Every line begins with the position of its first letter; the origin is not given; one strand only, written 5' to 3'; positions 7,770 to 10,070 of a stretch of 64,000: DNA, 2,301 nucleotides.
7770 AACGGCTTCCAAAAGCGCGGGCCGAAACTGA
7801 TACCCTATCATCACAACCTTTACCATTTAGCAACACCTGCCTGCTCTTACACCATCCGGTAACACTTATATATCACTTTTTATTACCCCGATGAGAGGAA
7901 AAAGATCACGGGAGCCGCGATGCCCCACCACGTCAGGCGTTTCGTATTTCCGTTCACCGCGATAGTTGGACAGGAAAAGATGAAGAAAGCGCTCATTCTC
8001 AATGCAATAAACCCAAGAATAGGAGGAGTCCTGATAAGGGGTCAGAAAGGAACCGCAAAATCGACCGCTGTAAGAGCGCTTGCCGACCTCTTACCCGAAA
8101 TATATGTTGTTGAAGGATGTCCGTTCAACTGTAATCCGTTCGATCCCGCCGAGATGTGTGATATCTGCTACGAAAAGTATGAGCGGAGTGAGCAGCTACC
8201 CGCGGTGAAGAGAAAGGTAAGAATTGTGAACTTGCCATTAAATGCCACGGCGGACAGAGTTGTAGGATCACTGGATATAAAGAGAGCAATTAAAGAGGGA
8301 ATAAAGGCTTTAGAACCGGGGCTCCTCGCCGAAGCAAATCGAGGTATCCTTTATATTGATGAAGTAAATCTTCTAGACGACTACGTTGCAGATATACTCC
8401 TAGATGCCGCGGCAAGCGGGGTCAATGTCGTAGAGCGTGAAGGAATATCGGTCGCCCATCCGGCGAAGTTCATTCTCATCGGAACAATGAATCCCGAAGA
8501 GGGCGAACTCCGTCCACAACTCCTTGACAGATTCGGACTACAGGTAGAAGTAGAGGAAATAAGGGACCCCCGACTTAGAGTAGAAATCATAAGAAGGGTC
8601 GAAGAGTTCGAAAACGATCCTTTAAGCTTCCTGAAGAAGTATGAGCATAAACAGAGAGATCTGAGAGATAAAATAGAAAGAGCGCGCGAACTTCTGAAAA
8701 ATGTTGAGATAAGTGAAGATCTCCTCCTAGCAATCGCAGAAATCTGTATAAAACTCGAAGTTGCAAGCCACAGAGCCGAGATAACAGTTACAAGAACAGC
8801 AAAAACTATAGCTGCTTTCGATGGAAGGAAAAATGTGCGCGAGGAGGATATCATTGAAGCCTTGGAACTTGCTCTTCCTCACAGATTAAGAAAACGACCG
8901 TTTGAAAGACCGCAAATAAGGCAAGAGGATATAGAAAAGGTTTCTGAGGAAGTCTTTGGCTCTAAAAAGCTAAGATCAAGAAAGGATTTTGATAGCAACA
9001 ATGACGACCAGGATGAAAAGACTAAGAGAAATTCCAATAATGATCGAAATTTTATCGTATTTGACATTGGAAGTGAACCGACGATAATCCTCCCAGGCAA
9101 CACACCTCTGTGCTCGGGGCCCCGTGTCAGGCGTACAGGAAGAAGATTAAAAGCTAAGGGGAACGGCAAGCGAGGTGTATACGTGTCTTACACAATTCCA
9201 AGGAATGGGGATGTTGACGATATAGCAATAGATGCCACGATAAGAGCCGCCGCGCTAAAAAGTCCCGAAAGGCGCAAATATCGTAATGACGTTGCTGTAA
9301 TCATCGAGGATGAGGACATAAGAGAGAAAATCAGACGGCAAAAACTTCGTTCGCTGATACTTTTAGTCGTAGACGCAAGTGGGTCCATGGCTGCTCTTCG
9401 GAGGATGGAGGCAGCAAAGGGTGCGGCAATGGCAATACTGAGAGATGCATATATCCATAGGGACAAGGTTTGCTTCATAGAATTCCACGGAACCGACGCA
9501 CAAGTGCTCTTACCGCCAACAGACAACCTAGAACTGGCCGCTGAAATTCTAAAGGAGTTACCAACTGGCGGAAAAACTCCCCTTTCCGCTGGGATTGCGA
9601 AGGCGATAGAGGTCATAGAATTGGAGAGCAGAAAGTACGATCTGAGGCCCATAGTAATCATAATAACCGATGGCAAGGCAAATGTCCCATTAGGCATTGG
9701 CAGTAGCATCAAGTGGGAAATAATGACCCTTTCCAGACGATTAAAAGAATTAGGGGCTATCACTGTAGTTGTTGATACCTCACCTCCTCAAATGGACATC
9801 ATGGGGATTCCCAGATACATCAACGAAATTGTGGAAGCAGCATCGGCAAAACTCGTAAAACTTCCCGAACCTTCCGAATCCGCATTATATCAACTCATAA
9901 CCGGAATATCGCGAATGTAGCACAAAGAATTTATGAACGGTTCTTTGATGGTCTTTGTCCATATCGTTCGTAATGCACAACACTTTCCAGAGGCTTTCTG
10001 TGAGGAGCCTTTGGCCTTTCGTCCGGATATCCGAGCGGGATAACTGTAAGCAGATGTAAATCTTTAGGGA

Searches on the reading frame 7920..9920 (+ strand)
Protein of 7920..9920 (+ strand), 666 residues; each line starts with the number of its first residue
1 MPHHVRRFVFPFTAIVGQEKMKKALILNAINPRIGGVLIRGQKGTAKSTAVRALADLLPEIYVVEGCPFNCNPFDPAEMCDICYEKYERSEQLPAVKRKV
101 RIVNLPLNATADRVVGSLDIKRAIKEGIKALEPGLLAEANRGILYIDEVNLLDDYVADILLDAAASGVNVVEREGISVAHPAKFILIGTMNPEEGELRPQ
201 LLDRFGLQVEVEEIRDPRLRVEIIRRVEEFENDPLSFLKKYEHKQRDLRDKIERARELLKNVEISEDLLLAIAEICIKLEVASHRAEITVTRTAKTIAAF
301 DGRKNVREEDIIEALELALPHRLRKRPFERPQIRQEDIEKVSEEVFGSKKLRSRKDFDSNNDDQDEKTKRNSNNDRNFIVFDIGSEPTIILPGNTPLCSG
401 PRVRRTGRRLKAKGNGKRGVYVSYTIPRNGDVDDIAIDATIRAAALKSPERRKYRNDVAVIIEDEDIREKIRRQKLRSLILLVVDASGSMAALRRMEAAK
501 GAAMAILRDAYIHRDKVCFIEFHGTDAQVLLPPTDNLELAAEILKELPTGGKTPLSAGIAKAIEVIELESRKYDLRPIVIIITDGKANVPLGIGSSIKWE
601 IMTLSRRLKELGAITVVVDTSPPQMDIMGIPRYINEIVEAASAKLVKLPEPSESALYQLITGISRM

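Call 21: search_protein_families(library=pfam, proteins=[window:7920-9920:+], max_evalue=0.00001)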
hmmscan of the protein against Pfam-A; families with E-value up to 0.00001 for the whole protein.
window:7920-9920:+ (666 aa): 5 families
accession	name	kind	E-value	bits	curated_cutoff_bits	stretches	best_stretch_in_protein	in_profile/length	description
PF17863.7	AAA_lid_2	-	1.3e-17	63.7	22.7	1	271-339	3-72/74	AAA lid domain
PF13519.12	VWA_2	-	8.9e-14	52.5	27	1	480-586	1-107/107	von Willebrand factor type A domain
PF01078.27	Mg_chelatase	-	2.7e-11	43.7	20.3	1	127-192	93-158/207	Magnesium chelatase, subunit ChlI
PF07728.20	AAA_5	-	8.6e-11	42.4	22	1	96-205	23-139/139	AAA domain (dynein-related subfamily)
PF00092.34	VWA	-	4.6e-06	27.4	23.8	1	480-618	2-137/174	von Willebrand factor type A domain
